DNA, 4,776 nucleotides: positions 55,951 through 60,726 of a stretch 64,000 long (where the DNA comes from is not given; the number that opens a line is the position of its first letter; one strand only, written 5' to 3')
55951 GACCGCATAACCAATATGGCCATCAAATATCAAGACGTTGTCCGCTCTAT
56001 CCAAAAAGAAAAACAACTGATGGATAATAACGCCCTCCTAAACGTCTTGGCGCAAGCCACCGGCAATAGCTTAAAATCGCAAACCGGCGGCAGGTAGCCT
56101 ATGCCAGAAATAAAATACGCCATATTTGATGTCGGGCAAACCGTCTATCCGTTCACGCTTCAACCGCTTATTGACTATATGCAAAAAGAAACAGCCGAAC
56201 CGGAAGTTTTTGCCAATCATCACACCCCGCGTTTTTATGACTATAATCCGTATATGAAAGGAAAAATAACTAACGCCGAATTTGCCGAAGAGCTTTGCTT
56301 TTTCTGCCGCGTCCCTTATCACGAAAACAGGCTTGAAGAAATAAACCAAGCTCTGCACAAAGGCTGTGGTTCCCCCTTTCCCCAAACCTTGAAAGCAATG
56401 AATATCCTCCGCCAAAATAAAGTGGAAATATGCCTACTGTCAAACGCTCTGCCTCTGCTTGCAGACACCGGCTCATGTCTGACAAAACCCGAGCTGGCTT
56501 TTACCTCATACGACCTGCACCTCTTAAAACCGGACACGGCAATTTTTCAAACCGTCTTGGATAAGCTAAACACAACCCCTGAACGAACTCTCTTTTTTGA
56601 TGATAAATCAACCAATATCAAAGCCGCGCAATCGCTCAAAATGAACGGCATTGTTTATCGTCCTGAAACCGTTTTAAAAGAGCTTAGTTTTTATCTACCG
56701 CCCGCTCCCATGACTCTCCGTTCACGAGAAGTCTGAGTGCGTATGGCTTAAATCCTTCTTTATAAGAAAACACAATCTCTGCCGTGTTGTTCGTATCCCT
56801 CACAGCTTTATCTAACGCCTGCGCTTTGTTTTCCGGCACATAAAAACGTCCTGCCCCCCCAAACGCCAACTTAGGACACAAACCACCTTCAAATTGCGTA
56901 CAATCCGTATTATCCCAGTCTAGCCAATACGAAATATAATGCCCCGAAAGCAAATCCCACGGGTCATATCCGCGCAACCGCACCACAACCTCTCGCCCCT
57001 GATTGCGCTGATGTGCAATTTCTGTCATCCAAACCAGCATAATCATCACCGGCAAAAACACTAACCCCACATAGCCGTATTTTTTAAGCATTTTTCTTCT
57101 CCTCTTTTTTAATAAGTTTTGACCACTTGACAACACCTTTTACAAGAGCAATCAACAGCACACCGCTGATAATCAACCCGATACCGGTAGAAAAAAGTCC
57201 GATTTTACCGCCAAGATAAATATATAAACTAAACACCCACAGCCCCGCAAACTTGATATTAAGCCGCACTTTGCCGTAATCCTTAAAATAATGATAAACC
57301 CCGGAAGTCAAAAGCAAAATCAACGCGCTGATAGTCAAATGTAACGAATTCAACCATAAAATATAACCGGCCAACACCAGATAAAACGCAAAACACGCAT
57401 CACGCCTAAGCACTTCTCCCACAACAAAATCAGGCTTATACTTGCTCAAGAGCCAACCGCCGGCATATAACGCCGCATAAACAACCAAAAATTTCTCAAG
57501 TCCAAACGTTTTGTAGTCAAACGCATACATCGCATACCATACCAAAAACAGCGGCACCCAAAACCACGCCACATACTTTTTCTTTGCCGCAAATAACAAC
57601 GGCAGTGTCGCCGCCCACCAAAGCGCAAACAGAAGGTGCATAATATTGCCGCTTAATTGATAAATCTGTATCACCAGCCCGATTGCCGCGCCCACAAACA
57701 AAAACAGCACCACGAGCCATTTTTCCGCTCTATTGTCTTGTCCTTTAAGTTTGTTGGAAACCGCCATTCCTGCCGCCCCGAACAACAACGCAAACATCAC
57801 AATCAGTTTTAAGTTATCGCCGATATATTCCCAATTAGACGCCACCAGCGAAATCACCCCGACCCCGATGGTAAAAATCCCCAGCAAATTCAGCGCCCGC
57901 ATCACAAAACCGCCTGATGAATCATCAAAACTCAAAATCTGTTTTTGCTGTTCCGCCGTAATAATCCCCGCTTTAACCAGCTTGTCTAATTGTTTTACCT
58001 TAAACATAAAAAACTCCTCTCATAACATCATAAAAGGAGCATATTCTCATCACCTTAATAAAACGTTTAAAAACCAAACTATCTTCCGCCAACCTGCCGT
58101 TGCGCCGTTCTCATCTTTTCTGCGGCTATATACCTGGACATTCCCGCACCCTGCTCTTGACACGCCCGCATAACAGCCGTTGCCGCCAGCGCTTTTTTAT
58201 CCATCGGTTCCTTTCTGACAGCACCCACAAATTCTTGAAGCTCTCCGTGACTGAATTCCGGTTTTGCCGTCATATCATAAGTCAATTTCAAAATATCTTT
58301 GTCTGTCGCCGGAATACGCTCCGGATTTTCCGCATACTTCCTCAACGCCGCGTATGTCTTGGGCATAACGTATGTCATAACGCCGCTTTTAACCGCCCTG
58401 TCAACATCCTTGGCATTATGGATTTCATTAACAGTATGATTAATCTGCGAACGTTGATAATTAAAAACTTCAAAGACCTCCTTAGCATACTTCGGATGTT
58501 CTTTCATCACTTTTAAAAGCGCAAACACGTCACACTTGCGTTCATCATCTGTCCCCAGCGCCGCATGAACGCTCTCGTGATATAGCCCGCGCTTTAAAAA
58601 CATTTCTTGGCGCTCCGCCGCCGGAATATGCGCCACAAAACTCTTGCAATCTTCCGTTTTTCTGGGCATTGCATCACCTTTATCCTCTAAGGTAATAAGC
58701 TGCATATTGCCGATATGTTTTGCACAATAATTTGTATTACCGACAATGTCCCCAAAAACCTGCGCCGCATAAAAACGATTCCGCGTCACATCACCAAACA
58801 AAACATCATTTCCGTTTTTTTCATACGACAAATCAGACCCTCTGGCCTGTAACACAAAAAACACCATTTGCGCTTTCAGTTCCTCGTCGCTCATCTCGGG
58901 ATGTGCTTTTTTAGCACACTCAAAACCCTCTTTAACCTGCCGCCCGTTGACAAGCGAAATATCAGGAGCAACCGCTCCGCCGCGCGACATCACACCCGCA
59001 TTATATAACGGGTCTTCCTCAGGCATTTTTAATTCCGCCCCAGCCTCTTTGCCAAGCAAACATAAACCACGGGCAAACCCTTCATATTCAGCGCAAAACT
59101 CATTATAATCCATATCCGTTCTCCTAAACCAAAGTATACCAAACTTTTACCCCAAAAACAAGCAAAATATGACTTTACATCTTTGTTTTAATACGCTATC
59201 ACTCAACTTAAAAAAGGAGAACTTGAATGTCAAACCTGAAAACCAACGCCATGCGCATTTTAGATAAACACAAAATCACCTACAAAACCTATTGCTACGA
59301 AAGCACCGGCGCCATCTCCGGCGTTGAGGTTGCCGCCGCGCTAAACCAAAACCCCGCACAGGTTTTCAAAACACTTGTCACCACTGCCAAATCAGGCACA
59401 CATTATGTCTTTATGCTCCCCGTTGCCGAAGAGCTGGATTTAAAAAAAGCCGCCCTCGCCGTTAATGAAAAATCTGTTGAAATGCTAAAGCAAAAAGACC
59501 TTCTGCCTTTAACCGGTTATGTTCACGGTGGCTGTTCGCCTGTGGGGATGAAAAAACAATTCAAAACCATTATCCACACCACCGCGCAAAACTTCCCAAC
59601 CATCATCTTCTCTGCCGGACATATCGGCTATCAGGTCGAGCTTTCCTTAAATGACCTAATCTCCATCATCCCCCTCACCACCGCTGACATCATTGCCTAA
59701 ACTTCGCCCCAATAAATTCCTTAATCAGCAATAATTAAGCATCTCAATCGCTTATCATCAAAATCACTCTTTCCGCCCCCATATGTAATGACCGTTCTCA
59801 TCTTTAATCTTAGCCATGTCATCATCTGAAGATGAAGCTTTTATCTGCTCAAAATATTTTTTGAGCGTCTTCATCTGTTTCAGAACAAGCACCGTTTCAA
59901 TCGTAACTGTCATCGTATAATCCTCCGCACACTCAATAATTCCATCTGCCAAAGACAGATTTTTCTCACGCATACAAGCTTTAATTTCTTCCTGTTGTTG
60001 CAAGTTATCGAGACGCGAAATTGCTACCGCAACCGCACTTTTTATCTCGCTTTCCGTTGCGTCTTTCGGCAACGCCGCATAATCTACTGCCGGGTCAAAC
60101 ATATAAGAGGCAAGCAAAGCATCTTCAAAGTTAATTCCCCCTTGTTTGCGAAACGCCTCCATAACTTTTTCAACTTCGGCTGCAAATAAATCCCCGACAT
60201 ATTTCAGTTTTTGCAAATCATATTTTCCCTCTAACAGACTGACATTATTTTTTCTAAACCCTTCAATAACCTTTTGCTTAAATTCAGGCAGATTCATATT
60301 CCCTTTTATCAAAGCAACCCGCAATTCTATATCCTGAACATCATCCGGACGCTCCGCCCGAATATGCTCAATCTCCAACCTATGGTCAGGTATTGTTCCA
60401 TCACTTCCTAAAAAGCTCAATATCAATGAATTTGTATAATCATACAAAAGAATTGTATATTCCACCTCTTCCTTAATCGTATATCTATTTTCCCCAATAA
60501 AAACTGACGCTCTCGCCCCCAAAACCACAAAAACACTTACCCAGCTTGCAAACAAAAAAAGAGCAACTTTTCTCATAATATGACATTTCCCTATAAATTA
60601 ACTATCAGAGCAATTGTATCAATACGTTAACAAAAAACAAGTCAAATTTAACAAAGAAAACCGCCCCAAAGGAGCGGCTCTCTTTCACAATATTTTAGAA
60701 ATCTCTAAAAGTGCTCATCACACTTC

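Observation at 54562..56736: Divergent RelA/SpoT-like (RSH-fold) protein operonic with a HAD hydrolase: a candidate nucleotide-pyrophosphokinase toxin/effector with a detoxifying partner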

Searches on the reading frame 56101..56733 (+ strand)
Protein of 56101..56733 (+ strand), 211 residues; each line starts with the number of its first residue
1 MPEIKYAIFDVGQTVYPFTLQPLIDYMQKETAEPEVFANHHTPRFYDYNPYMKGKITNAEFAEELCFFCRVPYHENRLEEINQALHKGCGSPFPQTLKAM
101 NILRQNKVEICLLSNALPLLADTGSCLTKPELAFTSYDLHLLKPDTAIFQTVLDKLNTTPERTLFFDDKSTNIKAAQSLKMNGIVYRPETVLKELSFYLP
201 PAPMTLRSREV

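Call 3: search_protein_families(library=pfam, proteins=[window:56101-56733:+], max_evalue=1)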
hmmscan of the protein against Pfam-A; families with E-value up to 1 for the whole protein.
window:56101-56733:+ (211 aa): 6 families
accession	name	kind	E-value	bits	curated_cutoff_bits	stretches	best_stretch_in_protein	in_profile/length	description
PF00702.32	Hydrolase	-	4.1e-10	40.8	26.4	1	83-178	88-189/191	haloacid dehalogenase-like hydrolase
PF13419.12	HAD_2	-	1.6e-07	32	23.8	1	74-184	62-176/178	Haloacid dehalogenase-like hydrolase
PF06189.17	5-nucleotidase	-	0.0043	16.3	28.2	1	73-116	36-81/302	5'-nucleotidase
PF13242.12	Hydrolase_like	-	0.02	15.3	22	1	143-187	4-49/75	HAD-hyrolase-like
PF11019.14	DUF2608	-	0.037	14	22.6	1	149-186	167-205/244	Protein of unknown function (DUF2608)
PF12689.13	Acid_PPase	-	0.083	13.2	27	1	149-183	113-147/169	Acid Phosphatase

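Call 4: search_protein_families(library=ncbifam, proteins=[window:56101-56733:+], max_evalue=1)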
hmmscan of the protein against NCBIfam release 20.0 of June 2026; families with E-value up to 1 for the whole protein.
window:56101-56733:+ (211 aa): 25 families
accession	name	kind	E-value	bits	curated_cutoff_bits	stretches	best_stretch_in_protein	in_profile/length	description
TIGR02247.1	HAD-1A3-hyp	subfamily_domain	1.6e-15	57.4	125.4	1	4-196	2-206/211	epoxide hydrolase N-terminal domain-like phosphatase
NF006991.0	PRK09456.1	equivalog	3.1e-14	53.1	295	1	46-192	42-190/199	glucose-1-phosphatase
TIGR01509.1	HAD-SF-IA-v3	subfamily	3.2e-12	46.9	29.4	1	102-185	73-153/154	HAD-IA family hydrolase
TIGR02252.1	DREG-2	subfamily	5.6e-08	32.8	155.2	1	93-184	107-202/203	HAD hydrolase, REG-2-like, family IA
TIGR01993.1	Pyr-5-nucltdase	equivalog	1.4e-07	31.5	142.9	1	137-184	133-181/183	pyrimidine 5'-nucleotidase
TIGR01428.1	HAD_type_II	equivalog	1e-06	28.9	125.4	1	45-187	47-192/197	haloacid dehalogenase type II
TIGR02254.1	YjjG_YfnB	equivalog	0.00083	18.9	159.9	1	94-189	100-199/223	YjjG family noncanonical pyrimidine nucleotidase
TIGR02253.1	CTE7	subfamily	0.001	18.9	169.75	1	134-185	141-193/221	TIGR02253 family HAD-type hydrolase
TIGR02009.1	PGMB-YQAB-SF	subfamily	0.0019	18.4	153.35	1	82-184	80-184/186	beta-phosphoglucomutase family hydrolase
TIGR01460.1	HAD-SF-IIA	subfamily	0.014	15.2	100.15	0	143-184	197-241/246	HAD-IIA family hydrolase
NF011564.0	PRK14988.1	equivalog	0.018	14.7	189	1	96-180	98-186/225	GMP/IMP nucleotidase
NF009697.0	PRK13222.1-4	equivalog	0.026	13.8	327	1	87-182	91-189/232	phosphoglycolate phosphatase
TIGR01662.1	HAD-SF-IIIA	subfamily_domain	0.034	14.2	44.6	1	138-187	88-139/141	HAD-IIIA family hydrolase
NF007854.0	PRK10563.1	equivalog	0.04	13.6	211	1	127-181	126-180/221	6-phosphogluconate phosphatase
NF009695.0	PRK13222.1-2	equivalog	0.045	13.2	225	1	92-182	95-189/226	phosphoglycolate phosphatase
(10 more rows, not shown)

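Call 61: search_solved_structures(query=window:56101-56733:+, max_evalue=0.001, show_alignments=1)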
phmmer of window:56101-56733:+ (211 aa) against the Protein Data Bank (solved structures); distinct sequences matched with E-value up to 0.001: 10.
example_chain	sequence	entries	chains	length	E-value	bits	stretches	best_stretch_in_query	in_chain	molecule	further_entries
2b0c_A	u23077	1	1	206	4.1e-10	42.8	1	8-193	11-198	putative phosphatase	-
8pno_A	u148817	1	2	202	4.9e-10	42.6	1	9-193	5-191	Alpha-D-glucose 1-phosphate phosphatase YihX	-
8pne_A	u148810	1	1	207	5.2e-10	42.5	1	9-193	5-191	Alpha-D-glucose 1-phosphate phosphatase YihX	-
5mwa_A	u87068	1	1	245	4.4e-05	26.4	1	135-196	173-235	Bifunctional epoxide hydrolase 2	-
4dcc_A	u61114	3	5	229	6.1e-05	25.9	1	131-182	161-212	Putative haloacid dehalogenase-like hydrolase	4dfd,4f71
4f72_A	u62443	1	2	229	7e-05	25.7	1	131-182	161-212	Putative haloacid dehalogenase-like hydrolase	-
5ahx_A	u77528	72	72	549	0.00014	24.8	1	135-196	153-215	BIFUNCTIONAL EPOXIDE HYDROLASE 2 | SOLUBLE EPOXIDE HYDROLASE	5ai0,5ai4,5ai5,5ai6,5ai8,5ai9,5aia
3wk4_A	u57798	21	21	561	0.00014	24.8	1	135-196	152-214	Bifunctional epoxide hydrolase 2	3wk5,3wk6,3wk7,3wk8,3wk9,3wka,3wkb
1s8o_A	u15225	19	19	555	0.00014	24.7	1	135-196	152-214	epoxide hydrolase 2, cytoplasmic | Epoxide hydrolase 2 | Bifunctional epoxide hydrolase 2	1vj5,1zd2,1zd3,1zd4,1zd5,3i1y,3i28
22tz_A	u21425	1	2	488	0.00019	24.3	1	133-195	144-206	AstC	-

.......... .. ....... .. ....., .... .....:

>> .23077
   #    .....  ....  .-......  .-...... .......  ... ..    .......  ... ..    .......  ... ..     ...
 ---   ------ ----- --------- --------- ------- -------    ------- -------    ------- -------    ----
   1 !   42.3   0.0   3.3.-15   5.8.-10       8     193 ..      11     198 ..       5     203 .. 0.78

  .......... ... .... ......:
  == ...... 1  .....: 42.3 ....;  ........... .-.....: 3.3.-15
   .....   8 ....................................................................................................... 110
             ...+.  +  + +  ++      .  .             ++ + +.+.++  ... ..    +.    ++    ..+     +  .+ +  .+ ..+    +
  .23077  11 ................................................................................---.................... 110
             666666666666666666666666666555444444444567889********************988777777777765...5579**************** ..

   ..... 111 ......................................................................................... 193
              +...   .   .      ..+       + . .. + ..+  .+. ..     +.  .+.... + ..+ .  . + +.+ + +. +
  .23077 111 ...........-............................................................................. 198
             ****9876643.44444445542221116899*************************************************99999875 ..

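Call 85: search_protein_families(library=padloc, proteins=[window:56101-56733:+], max_evalue=1)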
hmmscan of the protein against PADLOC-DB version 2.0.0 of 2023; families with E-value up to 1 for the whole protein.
window:56101-56733:+ (211 aa): 1 family
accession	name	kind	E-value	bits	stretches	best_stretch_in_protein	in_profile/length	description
PDLC04900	PDC-S08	-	0.00049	17.1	1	73-117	50-96/323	-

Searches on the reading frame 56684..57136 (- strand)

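Call 3: search_protein_families(library=pfam, proteins=[window:56684-57136:-], max_evalue=1)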
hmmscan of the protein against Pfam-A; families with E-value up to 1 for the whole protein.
window:56684-57136:- (150 aa): 2 families
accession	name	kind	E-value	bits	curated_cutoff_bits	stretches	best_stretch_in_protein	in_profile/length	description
PF14345.11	GDYXXLXY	-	2.1e-09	37.7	27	2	33-70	5-42/153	GDYXXLXY protein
PF08557.15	Lipid_DES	-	0.37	10.7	23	0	10-20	15-25/37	Sphingolipid Delta4-desaturase (DES)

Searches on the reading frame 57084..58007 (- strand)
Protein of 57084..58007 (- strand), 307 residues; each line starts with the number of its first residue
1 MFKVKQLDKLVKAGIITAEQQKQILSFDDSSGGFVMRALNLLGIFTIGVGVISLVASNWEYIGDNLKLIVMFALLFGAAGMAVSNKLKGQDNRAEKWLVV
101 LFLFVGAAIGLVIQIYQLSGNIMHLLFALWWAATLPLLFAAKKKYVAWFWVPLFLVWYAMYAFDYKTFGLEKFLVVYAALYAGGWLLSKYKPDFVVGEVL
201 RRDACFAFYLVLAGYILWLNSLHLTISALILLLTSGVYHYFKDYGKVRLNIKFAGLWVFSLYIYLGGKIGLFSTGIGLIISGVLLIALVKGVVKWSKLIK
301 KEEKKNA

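Call 3: search_protein_families(library=pfam, proteins=[window:57084-58007:-], max_evalue=1)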
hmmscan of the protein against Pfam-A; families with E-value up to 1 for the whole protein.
window:57084-58007:- (307 aa): 2 families
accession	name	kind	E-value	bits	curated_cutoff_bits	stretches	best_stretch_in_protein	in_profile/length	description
PF09925.14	DUF2157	-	1.6e-25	90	32.4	1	9-145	2-144/146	Predicted membrane protein (DUF2157)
PF10925.13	DUF2680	-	0.024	15.2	25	1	6-27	23-44/57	Protein of unknown function (DUF2680)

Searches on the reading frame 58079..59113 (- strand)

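Call 3: search_protein_families(library=pfam, proteins=[window:58079-59113:-], max_evalue=1)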
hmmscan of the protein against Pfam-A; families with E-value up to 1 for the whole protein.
window:58079-59113:- (344 aa): 2 families
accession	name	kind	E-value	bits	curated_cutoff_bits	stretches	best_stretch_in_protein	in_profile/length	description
PF01978.25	TrmB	-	0.082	13.2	25.6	1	195-257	10-65/68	Sugar-specific transcriptional regulator TrmB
PF25639.1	DUF7943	-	0.088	13.1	27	0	214-291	28-104/123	Domain of unknown function (DUF7943)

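Call 4: search_protein_families(library=ncbifam, proteins=[window:58079-59113:-], max_evalue=1)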
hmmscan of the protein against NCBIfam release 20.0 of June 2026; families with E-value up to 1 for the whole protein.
window:58079-59113:- (344 aa): 0 families

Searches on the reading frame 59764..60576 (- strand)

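Call 3: search_protein_families(library=pfam, proteins=[window:59764-60576:-], max_evalue=1)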
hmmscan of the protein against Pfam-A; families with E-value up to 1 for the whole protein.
window:59764-60576:- (270 aa): 2 families
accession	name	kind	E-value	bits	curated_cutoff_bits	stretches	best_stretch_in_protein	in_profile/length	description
PF12983.12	DUF3867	-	0.024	15.2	27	1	84-149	27-88/185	Protein of unknown function (DUF3867)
PF03187.20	Corona_I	-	0.16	12.2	27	1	68-128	22-83/193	Corona nucleocapsid I protein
